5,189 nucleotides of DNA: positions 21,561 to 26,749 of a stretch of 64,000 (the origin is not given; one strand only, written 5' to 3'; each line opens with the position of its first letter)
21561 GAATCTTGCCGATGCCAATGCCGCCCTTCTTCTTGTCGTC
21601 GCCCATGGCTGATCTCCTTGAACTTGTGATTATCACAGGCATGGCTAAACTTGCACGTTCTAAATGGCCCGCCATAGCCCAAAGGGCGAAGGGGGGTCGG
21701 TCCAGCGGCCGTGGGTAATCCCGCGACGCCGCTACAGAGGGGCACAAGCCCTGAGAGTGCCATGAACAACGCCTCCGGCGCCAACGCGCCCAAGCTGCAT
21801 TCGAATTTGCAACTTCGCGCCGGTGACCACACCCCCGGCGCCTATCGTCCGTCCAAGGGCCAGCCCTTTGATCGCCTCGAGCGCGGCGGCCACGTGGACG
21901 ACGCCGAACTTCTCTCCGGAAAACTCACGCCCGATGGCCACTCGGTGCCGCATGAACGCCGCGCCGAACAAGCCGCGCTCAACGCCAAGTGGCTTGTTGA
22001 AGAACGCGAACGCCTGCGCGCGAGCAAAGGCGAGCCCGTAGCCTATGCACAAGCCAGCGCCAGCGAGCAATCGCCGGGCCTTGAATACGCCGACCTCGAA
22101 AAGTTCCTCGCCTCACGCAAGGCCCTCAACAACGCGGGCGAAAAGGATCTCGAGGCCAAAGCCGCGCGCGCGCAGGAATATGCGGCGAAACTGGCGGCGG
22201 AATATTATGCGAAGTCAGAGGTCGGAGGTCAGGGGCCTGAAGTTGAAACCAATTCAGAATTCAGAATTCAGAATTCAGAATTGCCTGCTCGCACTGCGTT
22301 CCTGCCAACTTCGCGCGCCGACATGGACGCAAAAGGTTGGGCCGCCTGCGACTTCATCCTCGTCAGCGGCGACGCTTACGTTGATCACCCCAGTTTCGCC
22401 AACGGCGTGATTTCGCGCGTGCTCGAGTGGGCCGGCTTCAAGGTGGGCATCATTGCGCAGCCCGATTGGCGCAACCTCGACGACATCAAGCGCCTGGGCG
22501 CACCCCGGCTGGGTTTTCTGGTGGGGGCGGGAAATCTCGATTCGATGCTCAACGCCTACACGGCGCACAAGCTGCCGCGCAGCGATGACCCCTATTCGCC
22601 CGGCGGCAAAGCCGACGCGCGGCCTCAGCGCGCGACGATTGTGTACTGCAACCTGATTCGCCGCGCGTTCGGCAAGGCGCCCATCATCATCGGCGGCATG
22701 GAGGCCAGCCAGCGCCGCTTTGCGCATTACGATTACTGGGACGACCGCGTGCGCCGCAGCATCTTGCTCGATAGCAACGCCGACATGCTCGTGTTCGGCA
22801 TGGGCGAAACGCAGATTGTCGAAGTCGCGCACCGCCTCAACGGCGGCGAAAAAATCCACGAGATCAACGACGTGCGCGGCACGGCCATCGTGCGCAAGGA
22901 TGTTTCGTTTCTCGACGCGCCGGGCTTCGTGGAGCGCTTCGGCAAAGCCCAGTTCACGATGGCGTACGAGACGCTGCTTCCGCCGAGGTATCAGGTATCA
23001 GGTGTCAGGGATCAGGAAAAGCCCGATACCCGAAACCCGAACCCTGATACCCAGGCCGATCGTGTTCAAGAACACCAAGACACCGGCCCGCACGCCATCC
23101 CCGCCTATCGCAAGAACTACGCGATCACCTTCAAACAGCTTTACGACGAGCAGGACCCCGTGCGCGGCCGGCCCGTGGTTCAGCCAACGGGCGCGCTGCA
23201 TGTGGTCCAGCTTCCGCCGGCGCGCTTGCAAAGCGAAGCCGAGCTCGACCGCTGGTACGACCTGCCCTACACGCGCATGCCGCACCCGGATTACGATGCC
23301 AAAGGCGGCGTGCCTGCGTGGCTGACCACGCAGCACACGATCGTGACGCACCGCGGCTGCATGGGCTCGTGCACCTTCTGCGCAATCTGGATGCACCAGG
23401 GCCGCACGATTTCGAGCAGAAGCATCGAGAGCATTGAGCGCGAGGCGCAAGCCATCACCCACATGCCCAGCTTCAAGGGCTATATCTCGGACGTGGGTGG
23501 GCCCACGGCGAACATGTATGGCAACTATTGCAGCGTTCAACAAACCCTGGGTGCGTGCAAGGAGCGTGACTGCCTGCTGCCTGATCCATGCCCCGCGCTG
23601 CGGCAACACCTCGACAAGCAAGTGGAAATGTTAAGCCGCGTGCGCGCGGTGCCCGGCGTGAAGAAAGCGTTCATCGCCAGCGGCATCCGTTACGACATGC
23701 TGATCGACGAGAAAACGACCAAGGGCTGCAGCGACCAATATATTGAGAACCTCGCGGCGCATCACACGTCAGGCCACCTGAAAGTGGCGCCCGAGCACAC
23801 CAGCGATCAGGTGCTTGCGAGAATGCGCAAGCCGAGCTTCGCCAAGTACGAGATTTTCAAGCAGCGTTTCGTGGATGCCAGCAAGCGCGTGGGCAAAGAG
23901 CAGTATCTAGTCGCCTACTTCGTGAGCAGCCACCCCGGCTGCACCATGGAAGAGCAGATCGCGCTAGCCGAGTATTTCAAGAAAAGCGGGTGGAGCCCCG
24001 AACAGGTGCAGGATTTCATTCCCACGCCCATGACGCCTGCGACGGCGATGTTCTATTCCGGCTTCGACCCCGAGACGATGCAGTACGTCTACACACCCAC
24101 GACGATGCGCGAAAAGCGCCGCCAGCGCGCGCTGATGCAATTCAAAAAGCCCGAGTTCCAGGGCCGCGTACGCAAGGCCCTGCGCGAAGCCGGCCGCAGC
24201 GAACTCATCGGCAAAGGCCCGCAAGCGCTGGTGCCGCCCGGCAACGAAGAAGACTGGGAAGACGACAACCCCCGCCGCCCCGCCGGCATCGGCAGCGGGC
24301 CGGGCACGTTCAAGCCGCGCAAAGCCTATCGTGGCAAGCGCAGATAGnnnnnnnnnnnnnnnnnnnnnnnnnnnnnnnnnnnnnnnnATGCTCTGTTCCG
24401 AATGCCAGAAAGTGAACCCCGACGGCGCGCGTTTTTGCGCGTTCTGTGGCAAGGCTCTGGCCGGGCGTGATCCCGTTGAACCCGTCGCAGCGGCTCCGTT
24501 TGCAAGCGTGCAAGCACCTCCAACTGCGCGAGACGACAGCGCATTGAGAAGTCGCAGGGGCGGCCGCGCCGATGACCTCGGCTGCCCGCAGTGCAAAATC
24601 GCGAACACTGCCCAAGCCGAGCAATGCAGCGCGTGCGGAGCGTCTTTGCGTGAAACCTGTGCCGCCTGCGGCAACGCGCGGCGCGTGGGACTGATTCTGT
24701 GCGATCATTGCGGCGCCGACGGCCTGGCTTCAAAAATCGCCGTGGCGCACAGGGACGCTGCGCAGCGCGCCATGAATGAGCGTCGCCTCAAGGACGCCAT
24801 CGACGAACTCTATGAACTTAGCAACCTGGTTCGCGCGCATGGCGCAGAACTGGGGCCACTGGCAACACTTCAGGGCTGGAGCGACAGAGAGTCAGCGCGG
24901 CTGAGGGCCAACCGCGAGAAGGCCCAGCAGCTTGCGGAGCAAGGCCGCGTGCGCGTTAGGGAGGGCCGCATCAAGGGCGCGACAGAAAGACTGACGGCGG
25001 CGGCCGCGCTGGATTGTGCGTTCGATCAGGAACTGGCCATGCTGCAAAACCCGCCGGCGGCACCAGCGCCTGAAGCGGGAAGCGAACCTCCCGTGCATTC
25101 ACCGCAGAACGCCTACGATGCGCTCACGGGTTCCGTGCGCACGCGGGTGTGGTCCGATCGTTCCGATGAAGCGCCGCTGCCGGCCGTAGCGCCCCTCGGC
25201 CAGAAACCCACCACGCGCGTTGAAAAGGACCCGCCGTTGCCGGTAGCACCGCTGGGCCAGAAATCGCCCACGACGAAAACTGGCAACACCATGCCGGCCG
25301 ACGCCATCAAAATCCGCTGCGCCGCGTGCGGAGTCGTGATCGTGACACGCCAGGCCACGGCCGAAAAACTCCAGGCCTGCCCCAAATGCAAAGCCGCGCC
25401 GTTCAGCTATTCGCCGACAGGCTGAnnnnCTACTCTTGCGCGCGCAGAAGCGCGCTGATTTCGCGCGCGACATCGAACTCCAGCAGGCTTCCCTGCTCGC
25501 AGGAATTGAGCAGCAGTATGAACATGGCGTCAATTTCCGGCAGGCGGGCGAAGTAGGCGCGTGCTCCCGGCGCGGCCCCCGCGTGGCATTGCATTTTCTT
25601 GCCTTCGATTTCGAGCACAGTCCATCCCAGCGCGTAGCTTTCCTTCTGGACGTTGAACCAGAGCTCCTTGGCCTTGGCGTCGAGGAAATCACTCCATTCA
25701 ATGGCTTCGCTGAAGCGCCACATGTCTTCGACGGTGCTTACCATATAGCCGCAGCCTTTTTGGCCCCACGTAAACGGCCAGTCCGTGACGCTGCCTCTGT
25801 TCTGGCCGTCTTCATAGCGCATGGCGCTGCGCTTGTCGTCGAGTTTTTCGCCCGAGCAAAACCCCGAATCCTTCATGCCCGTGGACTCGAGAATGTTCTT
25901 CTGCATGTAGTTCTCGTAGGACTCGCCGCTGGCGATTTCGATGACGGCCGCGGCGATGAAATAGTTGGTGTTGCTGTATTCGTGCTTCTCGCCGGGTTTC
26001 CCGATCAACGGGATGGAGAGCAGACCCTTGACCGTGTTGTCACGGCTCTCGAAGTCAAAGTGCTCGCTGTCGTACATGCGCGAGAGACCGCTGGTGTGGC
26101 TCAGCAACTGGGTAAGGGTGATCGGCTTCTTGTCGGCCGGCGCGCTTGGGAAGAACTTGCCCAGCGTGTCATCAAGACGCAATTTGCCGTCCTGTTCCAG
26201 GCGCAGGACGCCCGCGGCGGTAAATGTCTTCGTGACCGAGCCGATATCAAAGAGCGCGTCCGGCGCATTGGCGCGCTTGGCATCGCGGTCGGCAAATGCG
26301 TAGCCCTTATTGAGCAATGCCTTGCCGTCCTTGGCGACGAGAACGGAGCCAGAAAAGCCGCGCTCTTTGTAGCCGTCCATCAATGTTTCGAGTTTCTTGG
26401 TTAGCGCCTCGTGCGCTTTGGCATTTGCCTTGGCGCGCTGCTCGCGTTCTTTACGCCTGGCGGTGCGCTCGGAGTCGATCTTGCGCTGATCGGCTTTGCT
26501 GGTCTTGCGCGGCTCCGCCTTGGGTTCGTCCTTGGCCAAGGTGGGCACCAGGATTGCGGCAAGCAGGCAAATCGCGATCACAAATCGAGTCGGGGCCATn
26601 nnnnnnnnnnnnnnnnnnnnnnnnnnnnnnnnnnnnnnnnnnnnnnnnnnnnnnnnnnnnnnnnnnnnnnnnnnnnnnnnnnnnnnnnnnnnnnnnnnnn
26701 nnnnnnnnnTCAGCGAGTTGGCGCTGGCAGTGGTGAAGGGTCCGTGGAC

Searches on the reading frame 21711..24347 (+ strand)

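Call 12: search_protein_families(library=pfam, proteins=[window:21711-24347:+], max_evalue=0.001)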
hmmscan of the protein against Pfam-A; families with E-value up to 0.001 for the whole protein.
window:21711-24347:+ (878 aa): 3 families
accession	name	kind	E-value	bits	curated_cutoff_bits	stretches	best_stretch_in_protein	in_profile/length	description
PF08497.15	Radical_SAM_N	-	3.6e-117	391.4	25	1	197-540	1-298/301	Radical SAM N-terminal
PF11842.13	DUF3362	-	5.7e-19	69.2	27.6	1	764-847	1-89/151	Domain of unknown function (DUF3362)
PF04055.27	Radical_SAM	-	3.8e-08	34.1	29.5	1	544-713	1-129/166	Radical SAM superfamily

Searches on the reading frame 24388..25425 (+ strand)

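Call 12: search_protein_families(library=pfam, proteins=[window:24388-25425:+], max_evalue=0.001)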
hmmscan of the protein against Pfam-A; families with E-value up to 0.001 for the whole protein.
window:24388-25425:+ (345 aa): 3 families
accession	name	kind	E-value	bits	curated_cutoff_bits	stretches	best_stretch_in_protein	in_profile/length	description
PF12773.13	DZR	-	2.5e-13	50.4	27.3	2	66-109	1-45/45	Double zinc ribbon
PF13248.11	Zn_ribbon_3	-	1.6e-06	27.8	27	0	3-22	5-24/26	zinc-ribbon domain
PF13240.11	Zn_Ribbon_1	-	8.3e-06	25.9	25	1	3-24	2-23/23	zinc-ribbon domain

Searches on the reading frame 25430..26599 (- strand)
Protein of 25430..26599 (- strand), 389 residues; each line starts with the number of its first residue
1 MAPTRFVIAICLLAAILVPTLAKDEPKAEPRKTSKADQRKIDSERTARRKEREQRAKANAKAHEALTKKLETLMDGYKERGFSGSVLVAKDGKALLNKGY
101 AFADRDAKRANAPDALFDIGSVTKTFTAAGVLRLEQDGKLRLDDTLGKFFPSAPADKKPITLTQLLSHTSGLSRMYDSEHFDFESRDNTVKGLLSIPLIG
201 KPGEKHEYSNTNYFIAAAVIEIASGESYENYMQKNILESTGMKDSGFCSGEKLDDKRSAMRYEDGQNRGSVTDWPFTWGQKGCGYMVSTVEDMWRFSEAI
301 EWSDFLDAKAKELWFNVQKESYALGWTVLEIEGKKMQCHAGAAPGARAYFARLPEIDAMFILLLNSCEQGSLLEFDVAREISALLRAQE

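Call 12: search_protein_families(library=pfam, proteins=[window:25430-26599:-], max_evalue=0.001)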
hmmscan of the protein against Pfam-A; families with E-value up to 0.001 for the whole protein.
window:25430-26599:- (389 aa): 1 family
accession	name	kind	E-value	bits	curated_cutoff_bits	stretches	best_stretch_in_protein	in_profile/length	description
PF00144.29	Beta-lactamase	-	3.7e-57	194.4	27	1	70-366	5-310/329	Beta-lactamase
